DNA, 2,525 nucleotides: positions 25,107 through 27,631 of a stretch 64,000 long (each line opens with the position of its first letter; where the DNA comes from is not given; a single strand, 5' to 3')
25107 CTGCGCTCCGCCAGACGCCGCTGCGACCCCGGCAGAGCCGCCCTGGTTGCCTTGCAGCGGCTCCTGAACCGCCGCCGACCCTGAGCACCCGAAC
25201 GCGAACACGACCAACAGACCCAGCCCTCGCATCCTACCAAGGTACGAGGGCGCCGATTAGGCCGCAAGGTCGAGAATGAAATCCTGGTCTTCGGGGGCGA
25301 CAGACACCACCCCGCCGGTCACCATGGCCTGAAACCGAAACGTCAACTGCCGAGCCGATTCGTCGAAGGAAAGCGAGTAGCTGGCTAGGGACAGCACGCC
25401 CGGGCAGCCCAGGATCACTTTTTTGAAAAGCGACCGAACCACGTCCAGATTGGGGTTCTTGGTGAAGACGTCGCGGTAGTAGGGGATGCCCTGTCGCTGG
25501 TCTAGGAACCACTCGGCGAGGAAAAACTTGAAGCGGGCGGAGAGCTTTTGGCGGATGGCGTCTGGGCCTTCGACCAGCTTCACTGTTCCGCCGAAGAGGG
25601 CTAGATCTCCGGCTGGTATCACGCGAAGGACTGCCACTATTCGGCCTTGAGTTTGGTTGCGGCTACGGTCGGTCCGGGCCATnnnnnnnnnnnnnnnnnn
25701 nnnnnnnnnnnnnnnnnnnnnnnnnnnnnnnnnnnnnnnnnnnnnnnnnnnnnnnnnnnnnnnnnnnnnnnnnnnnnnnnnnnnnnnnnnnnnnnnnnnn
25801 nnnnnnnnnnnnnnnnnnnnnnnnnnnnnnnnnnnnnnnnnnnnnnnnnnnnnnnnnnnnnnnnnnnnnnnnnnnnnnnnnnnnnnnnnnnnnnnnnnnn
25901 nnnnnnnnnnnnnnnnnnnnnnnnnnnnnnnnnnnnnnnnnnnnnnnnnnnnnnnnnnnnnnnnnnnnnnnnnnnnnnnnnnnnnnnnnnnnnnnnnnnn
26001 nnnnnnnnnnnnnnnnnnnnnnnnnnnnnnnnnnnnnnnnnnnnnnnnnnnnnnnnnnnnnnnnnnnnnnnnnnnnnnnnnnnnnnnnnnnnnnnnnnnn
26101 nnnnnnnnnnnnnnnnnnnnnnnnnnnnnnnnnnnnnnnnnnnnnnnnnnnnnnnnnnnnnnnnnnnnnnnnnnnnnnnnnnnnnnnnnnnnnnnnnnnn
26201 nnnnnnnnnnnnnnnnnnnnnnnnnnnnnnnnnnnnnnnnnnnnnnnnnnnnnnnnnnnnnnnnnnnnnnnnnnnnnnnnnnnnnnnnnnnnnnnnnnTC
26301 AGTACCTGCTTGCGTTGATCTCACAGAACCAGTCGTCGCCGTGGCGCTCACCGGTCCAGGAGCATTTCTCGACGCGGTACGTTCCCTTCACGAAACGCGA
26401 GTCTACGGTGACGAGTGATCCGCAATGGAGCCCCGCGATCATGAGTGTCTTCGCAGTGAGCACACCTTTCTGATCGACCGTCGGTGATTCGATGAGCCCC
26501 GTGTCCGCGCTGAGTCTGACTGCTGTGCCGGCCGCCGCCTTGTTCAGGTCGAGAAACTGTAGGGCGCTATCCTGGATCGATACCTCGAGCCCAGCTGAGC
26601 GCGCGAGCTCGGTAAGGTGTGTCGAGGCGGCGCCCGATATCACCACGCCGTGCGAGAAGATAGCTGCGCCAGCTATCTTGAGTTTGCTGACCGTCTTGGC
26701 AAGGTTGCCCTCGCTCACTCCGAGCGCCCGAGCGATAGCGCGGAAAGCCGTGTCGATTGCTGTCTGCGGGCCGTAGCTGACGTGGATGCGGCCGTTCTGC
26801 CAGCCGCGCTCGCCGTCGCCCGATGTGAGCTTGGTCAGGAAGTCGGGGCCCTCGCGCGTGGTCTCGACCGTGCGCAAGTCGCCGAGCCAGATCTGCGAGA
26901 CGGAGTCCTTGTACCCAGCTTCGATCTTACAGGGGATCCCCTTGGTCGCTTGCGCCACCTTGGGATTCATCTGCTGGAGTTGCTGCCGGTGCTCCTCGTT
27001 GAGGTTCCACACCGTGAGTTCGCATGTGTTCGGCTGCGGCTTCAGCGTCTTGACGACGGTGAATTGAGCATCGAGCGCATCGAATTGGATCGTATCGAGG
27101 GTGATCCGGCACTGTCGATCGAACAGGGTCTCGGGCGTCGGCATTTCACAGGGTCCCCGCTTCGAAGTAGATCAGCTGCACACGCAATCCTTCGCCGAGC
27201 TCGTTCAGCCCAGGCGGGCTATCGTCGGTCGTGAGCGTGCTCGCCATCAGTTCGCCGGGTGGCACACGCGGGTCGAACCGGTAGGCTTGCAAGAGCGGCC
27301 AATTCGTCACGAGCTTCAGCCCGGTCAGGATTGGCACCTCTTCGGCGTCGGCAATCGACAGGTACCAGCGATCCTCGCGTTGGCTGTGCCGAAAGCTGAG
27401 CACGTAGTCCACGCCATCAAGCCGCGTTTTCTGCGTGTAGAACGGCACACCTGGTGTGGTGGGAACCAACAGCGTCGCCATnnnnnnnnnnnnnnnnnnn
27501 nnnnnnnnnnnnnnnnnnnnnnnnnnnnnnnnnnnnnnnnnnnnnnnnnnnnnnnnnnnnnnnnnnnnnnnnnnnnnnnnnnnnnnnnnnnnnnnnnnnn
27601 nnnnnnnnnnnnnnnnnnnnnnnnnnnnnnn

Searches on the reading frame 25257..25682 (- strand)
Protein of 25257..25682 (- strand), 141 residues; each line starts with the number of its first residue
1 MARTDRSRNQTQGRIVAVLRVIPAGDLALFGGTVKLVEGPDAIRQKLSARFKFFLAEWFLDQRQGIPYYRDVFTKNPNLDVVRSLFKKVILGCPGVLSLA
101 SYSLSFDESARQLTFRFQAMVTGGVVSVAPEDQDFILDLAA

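Call 3: search_protein_families(library=pfam, proteins=[window:25257-25682:-], max_evalue=0.01)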
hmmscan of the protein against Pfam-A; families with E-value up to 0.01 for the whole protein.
window:25257-25682:- (141 aa): 0 families

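Call 4: search_protein_families(library=phrogs, proteins=[window:25257-25682:-], max_evalue=0.01)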
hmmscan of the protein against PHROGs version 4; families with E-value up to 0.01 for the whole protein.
window:25257-25682:- (141 aa): 2 families
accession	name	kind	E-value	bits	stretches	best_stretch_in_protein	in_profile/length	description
phrog_120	-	tail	6.4e-19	69.9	1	30-128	70-172/303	baseplate wedge subunit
phrog_4233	-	unknown function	4.1e-11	43.7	1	20-126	12-118/204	-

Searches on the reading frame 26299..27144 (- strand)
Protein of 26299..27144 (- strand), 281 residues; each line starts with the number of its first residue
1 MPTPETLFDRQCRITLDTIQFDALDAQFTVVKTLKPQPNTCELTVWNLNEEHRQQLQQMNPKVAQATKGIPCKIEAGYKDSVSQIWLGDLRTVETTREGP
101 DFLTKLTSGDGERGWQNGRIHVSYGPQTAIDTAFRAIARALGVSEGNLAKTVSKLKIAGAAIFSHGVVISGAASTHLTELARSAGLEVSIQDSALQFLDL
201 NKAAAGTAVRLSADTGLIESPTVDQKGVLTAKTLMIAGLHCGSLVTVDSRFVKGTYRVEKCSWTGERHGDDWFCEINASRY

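Call 3: search_protein_families(library=pfam, proteins=[window:26299-27144:-], max_evalue=0.01)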
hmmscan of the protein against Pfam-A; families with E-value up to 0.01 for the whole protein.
window:26299-27144:- (281 aa): 1 family
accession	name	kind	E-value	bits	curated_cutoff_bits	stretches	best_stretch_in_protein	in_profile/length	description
PF22759.1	E217_GP41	-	5.7e-17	62.3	27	1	24-275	19-276/279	Baseplate hub gp41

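Call 4: search_protein_families(library=phrogs, proteins=[window:26299-27144:-], max_evalue=0.01)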
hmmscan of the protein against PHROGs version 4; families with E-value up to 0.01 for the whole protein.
window:26299-27144:- (281 aa): 3 families
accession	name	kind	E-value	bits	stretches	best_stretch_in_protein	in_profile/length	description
phrog_196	-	tail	2.4e-56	192.4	1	6-280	83-360/536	baseplate hub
phrog_20677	-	unknown function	8.7e-15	55.1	1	6-253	160-400/631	-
phrog_23564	-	unknown function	6.2e-08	33.7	1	162-277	5-125/155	-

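Call 57: find_related_loci(query=A5, collection=genome_contigs, flank=6000)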
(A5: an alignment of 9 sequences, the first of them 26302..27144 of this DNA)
Query A5 (281 aa) in genome_contigs; peptide patterns used: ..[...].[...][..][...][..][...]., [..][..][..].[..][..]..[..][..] (x = any residue, [..] = any of these).
44 stretches matched a pattern; 4 encode a relative of the query (tblastn E <= 1e-3); 4 distinct loci.
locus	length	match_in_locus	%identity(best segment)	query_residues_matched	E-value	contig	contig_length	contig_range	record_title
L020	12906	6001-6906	38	1-281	9e-67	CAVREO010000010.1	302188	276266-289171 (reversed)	MAG: uncultured delta proteobacterium isolate MFD10064.bin.2.54 genome assembly, contig: contig_19984, whole genome shot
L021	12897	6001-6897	34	7-281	1e-51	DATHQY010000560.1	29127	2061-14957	MAG TPA_asm: Polyangiaceae bacterium isolate SMAG_U12751 k141_843426, whole genome shotgun sequence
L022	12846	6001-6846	38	8-281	1e-48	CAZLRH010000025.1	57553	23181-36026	MAG TPA_asm: uncultured Opitutales bacterium isolate binchicken_co54_398 genome assembly, contig: NODE_905_length_57553_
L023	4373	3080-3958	21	19-276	1e-10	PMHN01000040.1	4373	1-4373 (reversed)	MAG: Gammaproteobacteria bacterium isolate palsa_1213 73.20120600_P3D.3_contig_7769, whole genome shotgun sequence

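Call 68: search_protein_families(library=padloc, proteins=[L022:9048-9566:-], max_evalue=0.01)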
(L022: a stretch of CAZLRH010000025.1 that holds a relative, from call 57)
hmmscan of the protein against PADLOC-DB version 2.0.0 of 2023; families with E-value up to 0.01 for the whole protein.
L022:9048-9566:- (173 aa): 0 families

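Call 69: search_protein_families(library=ncbifam, proteins=[L022:9048-9566:-], max_evalue=0.01)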
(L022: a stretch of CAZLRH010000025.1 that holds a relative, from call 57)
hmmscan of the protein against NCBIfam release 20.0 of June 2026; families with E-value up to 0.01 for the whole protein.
L022:9048-9566:- (173 aa): 0 families

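Call 70: search_protein_families(library=pfam, proteins=[L022:9048-9566:-], max_evalue=0.01)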
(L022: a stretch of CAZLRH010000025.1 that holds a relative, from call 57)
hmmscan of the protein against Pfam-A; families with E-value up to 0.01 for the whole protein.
L022:9048-9566:- (173 aa): 0 families

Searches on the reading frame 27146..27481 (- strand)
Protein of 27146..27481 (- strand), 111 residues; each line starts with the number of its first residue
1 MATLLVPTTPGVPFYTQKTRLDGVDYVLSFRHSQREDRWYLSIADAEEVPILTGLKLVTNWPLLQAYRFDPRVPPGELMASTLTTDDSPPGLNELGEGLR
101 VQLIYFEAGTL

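Call 3: search_protein_families(library=pfam, proteins=[window:27146-27481:-], max_evalue=0.01)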
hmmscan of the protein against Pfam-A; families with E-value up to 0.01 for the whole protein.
window:27146-27481:- (111 aa): 1 family
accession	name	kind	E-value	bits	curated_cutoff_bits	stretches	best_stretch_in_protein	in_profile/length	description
PF22479.2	Pam3_gp18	-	8.7e-18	65.1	24.2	1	6-107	4-100/101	Cyanophage baseplate Pam3 plug gp18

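Call 4: search_protein_families(library=phrogs, proteins=[window:27146-27481:-], max_evalue=0.01)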
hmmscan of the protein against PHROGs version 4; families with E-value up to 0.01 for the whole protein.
window:27146-27481:- (111 aa): 2 families
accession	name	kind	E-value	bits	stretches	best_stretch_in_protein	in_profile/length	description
phrog_349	-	head and packaging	1e-20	74.9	1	1-107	2-103/114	virion structural protein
phrog_1264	-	unknown function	6.2e-05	24.1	1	17-103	18-101/110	-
